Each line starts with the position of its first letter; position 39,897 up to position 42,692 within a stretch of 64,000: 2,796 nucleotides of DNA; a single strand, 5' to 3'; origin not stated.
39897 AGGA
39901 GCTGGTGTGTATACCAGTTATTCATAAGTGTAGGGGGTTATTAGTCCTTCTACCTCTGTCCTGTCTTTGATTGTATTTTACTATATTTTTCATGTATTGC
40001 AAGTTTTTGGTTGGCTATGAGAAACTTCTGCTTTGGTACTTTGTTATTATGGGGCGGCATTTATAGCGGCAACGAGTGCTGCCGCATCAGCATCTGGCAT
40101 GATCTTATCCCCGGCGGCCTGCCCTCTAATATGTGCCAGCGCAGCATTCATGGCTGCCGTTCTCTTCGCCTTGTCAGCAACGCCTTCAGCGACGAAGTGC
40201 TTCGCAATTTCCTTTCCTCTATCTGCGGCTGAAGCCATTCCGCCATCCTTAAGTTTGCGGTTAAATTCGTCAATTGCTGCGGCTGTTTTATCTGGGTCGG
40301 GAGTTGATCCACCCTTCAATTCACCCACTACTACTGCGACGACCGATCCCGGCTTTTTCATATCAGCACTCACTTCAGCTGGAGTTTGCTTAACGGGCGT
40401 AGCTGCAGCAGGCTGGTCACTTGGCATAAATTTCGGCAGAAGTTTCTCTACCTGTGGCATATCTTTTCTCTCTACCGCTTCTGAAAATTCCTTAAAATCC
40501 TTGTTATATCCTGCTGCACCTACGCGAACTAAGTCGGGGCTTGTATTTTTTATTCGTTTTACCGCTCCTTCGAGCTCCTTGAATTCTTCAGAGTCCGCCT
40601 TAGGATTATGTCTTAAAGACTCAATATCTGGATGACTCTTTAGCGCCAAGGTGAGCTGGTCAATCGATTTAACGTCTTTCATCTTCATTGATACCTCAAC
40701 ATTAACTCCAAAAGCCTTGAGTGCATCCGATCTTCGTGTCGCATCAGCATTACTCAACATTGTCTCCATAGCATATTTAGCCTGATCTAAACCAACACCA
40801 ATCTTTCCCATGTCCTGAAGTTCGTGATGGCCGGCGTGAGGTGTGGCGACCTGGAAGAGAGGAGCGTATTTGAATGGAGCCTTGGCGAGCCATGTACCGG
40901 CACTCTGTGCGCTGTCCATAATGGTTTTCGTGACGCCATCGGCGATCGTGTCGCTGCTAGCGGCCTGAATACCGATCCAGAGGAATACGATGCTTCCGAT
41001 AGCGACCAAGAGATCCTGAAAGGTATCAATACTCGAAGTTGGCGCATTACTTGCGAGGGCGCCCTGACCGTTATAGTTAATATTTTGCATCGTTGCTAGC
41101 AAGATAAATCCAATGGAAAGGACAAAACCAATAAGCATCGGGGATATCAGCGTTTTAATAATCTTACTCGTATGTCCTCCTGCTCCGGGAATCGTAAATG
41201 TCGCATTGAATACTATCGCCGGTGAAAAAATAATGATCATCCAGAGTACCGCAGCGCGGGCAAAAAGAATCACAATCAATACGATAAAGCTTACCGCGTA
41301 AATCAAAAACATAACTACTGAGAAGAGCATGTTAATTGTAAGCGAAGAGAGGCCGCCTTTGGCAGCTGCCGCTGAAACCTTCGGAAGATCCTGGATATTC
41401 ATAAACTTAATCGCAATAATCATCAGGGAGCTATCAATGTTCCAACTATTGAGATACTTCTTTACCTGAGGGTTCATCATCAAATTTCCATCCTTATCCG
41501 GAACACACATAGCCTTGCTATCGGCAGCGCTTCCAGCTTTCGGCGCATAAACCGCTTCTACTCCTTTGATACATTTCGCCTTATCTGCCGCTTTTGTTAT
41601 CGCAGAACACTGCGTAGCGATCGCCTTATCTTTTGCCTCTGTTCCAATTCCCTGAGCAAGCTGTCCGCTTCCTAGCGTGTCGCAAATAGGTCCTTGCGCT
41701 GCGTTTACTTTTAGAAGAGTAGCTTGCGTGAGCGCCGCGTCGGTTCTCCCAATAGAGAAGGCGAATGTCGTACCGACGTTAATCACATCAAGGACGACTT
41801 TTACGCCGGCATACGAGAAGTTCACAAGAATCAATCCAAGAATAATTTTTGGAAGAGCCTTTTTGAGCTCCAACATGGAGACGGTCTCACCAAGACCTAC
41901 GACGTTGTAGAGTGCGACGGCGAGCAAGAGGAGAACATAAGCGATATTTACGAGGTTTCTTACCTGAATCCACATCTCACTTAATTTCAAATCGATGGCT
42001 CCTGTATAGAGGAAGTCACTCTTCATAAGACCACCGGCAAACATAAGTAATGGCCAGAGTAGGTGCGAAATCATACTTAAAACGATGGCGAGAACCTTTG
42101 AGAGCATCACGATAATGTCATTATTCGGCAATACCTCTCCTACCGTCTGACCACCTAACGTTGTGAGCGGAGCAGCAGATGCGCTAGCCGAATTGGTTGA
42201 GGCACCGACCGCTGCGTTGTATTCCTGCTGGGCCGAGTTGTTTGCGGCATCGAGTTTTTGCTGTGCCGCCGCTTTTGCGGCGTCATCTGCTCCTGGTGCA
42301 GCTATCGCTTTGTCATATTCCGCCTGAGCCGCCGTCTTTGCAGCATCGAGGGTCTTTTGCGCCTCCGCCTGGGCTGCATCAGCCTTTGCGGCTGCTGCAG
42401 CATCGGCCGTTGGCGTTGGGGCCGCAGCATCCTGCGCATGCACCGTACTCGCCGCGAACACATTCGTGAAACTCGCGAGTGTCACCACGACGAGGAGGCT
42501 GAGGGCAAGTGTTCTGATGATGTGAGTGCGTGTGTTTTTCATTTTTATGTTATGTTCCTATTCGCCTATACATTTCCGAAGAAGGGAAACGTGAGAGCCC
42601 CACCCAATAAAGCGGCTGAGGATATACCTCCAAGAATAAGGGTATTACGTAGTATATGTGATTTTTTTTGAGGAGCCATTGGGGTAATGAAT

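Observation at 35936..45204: Compact five-gene module of unknowns (2-TM, hairpin-TM, tail-anchored, VirB6-like polytopic, 1,329-aa soluble) with no ATPase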

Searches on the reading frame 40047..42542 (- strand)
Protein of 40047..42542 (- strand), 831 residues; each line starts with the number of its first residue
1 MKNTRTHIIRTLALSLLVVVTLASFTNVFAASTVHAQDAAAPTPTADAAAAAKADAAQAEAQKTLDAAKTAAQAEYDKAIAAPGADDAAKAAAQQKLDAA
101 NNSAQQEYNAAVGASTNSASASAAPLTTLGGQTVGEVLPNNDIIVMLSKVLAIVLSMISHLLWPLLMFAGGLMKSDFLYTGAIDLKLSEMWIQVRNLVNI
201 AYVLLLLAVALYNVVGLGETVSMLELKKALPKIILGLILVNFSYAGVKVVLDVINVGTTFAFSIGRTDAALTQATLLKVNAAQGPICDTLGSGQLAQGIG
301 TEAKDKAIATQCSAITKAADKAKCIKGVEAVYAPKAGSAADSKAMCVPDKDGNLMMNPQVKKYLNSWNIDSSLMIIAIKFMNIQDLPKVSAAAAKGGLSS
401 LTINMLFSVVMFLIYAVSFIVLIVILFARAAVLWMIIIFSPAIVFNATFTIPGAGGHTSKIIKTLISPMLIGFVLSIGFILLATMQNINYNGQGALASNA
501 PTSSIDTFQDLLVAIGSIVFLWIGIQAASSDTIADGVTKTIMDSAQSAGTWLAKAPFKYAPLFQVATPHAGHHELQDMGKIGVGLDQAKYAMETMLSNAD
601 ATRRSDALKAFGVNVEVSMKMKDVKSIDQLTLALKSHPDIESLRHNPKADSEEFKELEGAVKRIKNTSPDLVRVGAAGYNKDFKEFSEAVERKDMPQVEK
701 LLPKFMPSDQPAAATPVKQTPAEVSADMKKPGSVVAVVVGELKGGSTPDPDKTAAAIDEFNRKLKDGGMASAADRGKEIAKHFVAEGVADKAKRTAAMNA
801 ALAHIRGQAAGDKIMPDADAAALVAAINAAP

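Call 3: search_protein_families(library=pfam, proteins=[window:40047-42542:-], max_evalue=1)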
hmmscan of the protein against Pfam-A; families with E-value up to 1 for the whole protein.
window:40047-42542:- (831 aa): 2 families
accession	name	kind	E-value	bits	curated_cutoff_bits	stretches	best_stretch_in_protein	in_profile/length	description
PF00226.36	DnaJ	-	0.038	14.5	27.8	1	631-663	23-52/63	DnaJ domain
PF18927.5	CrtO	-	0.32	11.7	27.3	0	386-451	43-108/123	Glycosyl-4,4'-diaponeurosporenoate acyltransferase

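Call 4: search_protein_families(library=ncbifam, proteins=[window:40047-42542:-], max_evalue=1)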
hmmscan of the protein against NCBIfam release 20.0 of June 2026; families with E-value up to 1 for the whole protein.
window:40047-42542:- (831 aa): 0 families

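Call 7: find_homologous_proteins(query=window:40047-42542:-)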
Query window:40047-42542:- (831 aa): 30 proteins with E <= 0.001 among 8000 candidates.
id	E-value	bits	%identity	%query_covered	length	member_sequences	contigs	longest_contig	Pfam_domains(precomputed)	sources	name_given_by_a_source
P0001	0.0e+0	1769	100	100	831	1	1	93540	-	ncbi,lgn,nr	ncbi:MAG: hypothetical protein NTX63_01185 [Candidatus Peregrinibacteria bacterium]|nr:hypothetical 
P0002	0.0e+0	1207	84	84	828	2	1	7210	-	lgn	-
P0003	6.1e-296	1002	63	97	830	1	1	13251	-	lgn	-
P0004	4.1e-292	989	60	95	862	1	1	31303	-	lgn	-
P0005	1.2e-289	981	66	86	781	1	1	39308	-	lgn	-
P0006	9.4e-276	935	58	95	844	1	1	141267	-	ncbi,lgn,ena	-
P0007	3.1e-174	600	50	81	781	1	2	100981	-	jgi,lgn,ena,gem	jgi:hypothetical protein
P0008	5.7e-172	592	54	66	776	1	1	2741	-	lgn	-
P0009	4.6e-169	582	49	78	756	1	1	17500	-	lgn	-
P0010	4.0e-166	573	49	80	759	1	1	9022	-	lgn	-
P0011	6.5e-156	539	50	68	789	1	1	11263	-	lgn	-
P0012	1.1e-155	538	50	68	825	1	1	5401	-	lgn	-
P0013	4.1e-154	533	52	65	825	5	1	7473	-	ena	-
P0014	1.1e-153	532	50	65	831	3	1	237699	-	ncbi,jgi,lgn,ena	ncbi:MAG: hypothetical protein WC101_04165 [Candidatus Gracilibacteria bacterium]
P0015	3.1e-152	527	49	66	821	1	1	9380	-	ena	-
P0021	2.0e-74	270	33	67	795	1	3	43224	-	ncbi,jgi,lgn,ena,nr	ncbi:MAG: Filamentous hemagglutinin family outer membrane protein [Candidatus Peregrinibacteria bact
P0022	9.3e-71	257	37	55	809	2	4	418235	-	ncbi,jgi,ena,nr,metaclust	ncbi:MAG: hypothetical protein UT33_C0015G0032 [Candidatus Peregrinibacteria bacterium GW2011_GWC2_3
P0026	1.9e-44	170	33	52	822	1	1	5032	PF19590.5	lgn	-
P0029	9.3e-41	158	30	75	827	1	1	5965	PF19590.5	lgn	-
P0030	4.8e-40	156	31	51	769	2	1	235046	PF19590.5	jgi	jgi:hypothetical protein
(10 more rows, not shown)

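Call 9: search_solved_structures(query=window:40047-42542:-, max_evalue=1)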
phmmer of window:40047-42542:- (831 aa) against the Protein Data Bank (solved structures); distinct sequences matched with E-value up to 1: 3.
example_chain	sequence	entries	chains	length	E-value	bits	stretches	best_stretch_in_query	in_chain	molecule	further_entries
1r3f_A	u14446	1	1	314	0.18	13.4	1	683-730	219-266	tRNA pseudouridine synthase B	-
1k8w_A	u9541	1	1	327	0.19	13.4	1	683-730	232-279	tRNA Pseudouridine Synthase B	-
1zl3_A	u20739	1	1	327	0.19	13.4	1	683-730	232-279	tRNA pseudouridine synthase B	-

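Call 10: search_protein_families(library=pfam, proteins=[P0026, P0029, P0030, P0021, P0022, P0014], max_evalue=0.1)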
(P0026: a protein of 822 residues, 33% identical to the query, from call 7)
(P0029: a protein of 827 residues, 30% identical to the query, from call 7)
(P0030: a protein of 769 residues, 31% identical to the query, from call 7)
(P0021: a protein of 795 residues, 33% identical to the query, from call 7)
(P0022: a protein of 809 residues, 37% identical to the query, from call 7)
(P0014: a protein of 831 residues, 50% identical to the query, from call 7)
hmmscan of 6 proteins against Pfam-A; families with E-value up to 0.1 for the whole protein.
P0026 (822 aa): 1 family
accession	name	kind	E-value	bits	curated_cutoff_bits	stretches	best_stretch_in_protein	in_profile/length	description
PF04914.18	DltD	-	0.078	12.8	22.7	0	557-723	91-242/348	DltD protein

P0029 (827 aa): 1 family
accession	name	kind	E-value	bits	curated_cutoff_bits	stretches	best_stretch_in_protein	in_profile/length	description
PF18621.7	Rv3651-like_middle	-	0.045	14.6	31.1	0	640-679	23-63/110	Rv3651-like, middle domain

P0030 (769 aa): 2 families
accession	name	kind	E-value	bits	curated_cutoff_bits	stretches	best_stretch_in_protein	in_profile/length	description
PF16113.10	ECH_2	-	0.075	12.9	27.2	1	540-642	152-253/335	Enoyl-CoA hydratase/isomerase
PF24958.1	DUF7765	-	0.079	13.5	27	0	564-613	26-73/102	Domain of unknown function (DUF7765)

P0021 (795 aa): 0 families

P0022 (809 aa): 0 families

P0014 (831 aa): 0 families

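Call 13: find_encoding_contigs(protein=P0014, flank=10000, max_places=2)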
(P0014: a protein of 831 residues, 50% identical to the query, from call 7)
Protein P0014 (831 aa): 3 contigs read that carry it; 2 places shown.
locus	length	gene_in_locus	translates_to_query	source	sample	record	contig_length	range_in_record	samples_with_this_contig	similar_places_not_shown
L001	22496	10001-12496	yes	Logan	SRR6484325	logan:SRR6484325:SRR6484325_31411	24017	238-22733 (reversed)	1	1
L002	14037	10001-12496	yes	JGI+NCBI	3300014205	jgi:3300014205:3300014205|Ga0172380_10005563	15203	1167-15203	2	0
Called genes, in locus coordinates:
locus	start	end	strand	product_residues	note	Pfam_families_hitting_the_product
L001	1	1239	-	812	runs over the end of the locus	PF18072:FGAR-AT_linker, PF00586:AIRS, PF02769:AIRS_C, PF00586:AIRS, PF02769:AIRS_C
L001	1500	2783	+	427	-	PF00089:Trypsin, PF13365:Trypsin_2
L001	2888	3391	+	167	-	-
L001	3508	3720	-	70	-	PF01084:Ribosomal_S18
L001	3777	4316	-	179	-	PF00436:SSB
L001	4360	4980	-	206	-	PF01250:Ribosomal_S6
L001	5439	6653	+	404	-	PF01476:LysM, PF23473:LysM3_LYK4_5 (faint), PF01476:LysM (weak), PF01551:Peptidase_M23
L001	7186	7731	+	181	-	-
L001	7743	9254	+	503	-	-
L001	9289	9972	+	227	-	-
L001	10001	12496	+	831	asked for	-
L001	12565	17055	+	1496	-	-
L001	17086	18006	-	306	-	PF00231:ATP-synt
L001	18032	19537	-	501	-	PF02874:ATP-synt_ab_N, PF00006:ATP-synt_ab, PF00306:ATP-synt_ab_C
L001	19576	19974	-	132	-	PF00213:OSCP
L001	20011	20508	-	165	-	PF00430:ATP-synt_B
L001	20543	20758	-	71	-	PF00137:ATP-synt_C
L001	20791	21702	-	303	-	PF00119:ATP-synt_A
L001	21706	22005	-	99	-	PF09527:ATPase_gene1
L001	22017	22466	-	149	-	PF02823:ATP-synt_DE_N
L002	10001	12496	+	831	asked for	-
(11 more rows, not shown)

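Call 14: find_encoding_contigs(protein=P0022, flank=10000, max_places=2)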
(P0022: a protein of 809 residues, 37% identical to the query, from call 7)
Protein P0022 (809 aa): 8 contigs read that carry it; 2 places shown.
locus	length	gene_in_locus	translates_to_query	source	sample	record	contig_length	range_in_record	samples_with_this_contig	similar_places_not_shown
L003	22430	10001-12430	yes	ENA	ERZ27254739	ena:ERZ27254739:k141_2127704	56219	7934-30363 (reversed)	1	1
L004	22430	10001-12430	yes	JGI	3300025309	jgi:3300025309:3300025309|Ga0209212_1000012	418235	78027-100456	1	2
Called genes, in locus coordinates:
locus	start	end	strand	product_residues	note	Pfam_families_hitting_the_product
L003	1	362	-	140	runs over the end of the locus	-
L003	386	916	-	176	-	PF04542:Sigma70_r2, PF08281:Sigma70_r4_2, PF04545:Sigma70_r4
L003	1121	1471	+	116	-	PF00076:RRM_1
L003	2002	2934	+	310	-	-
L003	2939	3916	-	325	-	PF00395:SLH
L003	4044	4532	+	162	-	-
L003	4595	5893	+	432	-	PF01336:tRNA_anti-codon, PF00152:tRNA-synt_2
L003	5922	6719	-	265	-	-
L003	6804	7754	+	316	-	-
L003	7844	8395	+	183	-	-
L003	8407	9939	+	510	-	-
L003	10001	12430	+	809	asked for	-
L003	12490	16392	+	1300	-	-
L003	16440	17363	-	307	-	PF00231:ATP-synt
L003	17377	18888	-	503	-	PF02874:ATP-synt_ab_N, PF00006:ATP-synt_ab, PF00306:ATP-synt_ab_C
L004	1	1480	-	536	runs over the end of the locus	-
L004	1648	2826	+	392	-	PF01609:DDE_Tnp_1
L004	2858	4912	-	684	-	PF13472:Lipase_GDSL_2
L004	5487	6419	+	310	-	PF23473:LysM3_LYK4_5 (faint), PF01476:LysM (weak), PF01551:Peptidase_M23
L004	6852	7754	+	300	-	-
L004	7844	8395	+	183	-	-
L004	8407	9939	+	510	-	-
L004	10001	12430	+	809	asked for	-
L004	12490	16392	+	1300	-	-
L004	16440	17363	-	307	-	PF00231:ATP-synt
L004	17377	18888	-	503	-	PF02874:ATP-synt_ab_N, PF00006:ATP-synt_ab, PF00306:ATP-synt_ab_C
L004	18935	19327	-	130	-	PF00213:OSCP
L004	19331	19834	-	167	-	PF00430:ATP-synt_B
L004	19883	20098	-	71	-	PF00137:ATP-synt_C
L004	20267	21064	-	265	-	PF00119:ATP-synt_A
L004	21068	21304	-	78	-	PF09527:ATPase_gene1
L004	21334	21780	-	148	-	PF02823:ATP-synt_DE_N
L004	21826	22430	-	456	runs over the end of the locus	PF02874:ATP-synt_ab_N, PF00006:ATP-synt_ab, PF22919:ATP-synt_VA_C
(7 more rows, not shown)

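Call 15: find_encoding_contigs(protein=P0030, flank=10000, max_places=2)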
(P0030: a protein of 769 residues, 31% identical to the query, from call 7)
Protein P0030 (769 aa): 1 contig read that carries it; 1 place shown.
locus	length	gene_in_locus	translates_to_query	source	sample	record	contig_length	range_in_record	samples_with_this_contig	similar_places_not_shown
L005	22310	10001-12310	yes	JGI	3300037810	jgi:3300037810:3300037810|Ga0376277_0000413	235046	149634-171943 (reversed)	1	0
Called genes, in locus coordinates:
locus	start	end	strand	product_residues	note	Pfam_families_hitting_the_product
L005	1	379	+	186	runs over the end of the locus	PF01250:Ribosomal_S6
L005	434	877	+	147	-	PF00436:SSB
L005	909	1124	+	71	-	PF01084:Ribosomal_S18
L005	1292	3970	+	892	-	PF18072:FGAR-AT_linker, PF00586:AIRS, PF02769:AIRS_C, PF00586:AIRS, PF02769:AIRS_C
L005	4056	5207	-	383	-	-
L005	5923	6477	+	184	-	-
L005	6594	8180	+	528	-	-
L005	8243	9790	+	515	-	-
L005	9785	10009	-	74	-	-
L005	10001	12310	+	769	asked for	PF19590:TrbL_3 (weak)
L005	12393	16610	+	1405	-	-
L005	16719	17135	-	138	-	PF02823:ATP-synt_DE_N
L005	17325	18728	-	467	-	PF02874:ATP-synt_ab_N, PF00006:ATP-synt_ab, PF22919:ATP-synt_VA_C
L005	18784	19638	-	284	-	PF00231:ATP-synt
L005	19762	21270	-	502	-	PF02874:ATP-synt_ab_N, PF00006:ATP-synt_ab, PF00306:ATP-synt_ab_C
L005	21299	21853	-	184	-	PF00213:OSCP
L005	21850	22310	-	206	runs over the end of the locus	PF00430:ATP-synt_B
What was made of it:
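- Closest known: Extended-VirB6 subunits of monoderm. Same: Three D homologues carry weak TrbL_3 hits (calls 7, 15).
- Weak precomputed TrbL_3 (PF19590) hits occur on 3 of 30 D homologues, and those homologues sit in this same module (calls 7, 15).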

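Call 17: search_protein_families(library=pfam, alignment_id=A1, max_evalue=10)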
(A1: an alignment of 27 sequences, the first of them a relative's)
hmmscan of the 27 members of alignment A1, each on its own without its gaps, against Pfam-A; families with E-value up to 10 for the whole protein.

A. member 1, P0001 (831 aa): 3 families
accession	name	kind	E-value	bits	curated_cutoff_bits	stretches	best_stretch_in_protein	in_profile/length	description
PF00226.36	DnaJ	-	0.038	14.5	27.8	1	631-663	23-52/63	DnaJ domain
PF18927.5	CrtO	-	0.32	11.7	27.3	1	386-451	43-108/123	Glycosyl-4,4'-diaponeurosporenoate acyltransferase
PF08601.15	PAP1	-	8.1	6.5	23.2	0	32-123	46-137/370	Transcription factor PAP1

B. families by the number of members that match (of 27 scanned): 35 families (the first 25 are shown)
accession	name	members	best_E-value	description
PF18927.5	CrtO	4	0.32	Glycosyl-4,4'-diaponeurosporenoate acyltransferase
PF00226.36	DnaJ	2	0.038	DnaJ domain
PF16113.10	ECH_2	2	0.075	Enoyl-CoA hydratase/isomerase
PF12812.13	PDZ_1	2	0.17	PDZ-like domain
PF25432.1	FF_PRPF40A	1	0.029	PRPF40A-like, FF domain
PF18621.7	Rv3651-like_middle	1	0.045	Rv3651-like, middle domain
PF05513.17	TraA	1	0.049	TraA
PF04914.18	DltD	1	0.078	DltD protein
PF24958.1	DUF7765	1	0.079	Domain of unknown function (DUF7765)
PF07766.19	LETM1_RBD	1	0.084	LETM1-like, RBD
PF02411.20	MerT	1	0.11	MerT mercuric transport protein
PF19878.5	DUF6351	1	0.14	Tannase-like family of unknown function (DUF6351)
PF11371.13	DUF3172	1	0.15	Protein of unknown function (DUF3172)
PF10228.14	HPF1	1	0.15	Histone PARylation factor 1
PF20682.3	Hanta_Gc_C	1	0.16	Hantavirus glycoprotein Gc, C-terminal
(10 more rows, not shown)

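Call 18: search_solved_structures(query=A1, max_evalue=10, show_alignments=2)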
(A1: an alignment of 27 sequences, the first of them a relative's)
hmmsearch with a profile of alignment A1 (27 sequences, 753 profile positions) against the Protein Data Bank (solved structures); distinct sequences matched with E-value up to 10: 51.
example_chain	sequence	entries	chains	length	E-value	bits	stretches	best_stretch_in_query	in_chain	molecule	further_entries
9e5c_1o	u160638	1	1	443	0.14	14.1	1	524-737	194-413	Dynein regulatory complex protein 10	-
6zj3_SK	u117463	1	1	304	0.18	13.8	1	574-687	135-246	Ribosomal protein eS8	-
2lta_A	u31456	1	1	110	0.29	13.1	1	496-583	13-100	De novo designed protein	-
9y5h_B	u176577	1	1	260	0.35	12.8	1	522-740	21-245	sc-t-SNARE-diff-#3.3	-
2etd_A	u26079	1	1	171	0.71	11.8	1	474-599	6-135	lemA protein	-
3jd5_h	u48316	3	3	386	1.2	11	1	463-633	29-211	28S ribosomal protein S31, mitochondrial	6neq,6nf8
3qni_A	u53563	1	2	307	1.3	10.9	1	566-719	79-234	Protein kinase C and casein kinase substrate in neurons protein 1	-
3hai_A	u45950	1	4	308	1.3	10.9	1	566-719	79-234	human PACSIN1 F-BAR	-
8tzk_E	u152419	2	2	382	1.5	10.7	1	537-730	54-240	Peptidase M23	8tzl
7aam_A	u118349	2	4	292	1.9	10.4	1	483-662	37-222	Proline-serine-threonine phosphatase-interacting protein 1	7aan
7aal_A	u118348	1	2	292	2.1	10.2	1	483-662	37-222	Proline-serine-threonine phosphatase-interacting protein 1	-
3hah_A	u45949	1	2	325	2.2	10.1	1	566-719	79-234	human PACSIN1 F-BAR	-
3q84_A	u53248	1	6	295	2.3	10.1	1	522-656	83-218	Protein kinase C and casein kinase substrate in neurons protein 1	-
7aoi_BB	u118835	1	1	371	2.4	10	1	610-697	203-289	mL68,mL68,mL68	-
4tql_A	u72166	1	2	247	2.4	10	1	512-743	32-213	Three helix bundle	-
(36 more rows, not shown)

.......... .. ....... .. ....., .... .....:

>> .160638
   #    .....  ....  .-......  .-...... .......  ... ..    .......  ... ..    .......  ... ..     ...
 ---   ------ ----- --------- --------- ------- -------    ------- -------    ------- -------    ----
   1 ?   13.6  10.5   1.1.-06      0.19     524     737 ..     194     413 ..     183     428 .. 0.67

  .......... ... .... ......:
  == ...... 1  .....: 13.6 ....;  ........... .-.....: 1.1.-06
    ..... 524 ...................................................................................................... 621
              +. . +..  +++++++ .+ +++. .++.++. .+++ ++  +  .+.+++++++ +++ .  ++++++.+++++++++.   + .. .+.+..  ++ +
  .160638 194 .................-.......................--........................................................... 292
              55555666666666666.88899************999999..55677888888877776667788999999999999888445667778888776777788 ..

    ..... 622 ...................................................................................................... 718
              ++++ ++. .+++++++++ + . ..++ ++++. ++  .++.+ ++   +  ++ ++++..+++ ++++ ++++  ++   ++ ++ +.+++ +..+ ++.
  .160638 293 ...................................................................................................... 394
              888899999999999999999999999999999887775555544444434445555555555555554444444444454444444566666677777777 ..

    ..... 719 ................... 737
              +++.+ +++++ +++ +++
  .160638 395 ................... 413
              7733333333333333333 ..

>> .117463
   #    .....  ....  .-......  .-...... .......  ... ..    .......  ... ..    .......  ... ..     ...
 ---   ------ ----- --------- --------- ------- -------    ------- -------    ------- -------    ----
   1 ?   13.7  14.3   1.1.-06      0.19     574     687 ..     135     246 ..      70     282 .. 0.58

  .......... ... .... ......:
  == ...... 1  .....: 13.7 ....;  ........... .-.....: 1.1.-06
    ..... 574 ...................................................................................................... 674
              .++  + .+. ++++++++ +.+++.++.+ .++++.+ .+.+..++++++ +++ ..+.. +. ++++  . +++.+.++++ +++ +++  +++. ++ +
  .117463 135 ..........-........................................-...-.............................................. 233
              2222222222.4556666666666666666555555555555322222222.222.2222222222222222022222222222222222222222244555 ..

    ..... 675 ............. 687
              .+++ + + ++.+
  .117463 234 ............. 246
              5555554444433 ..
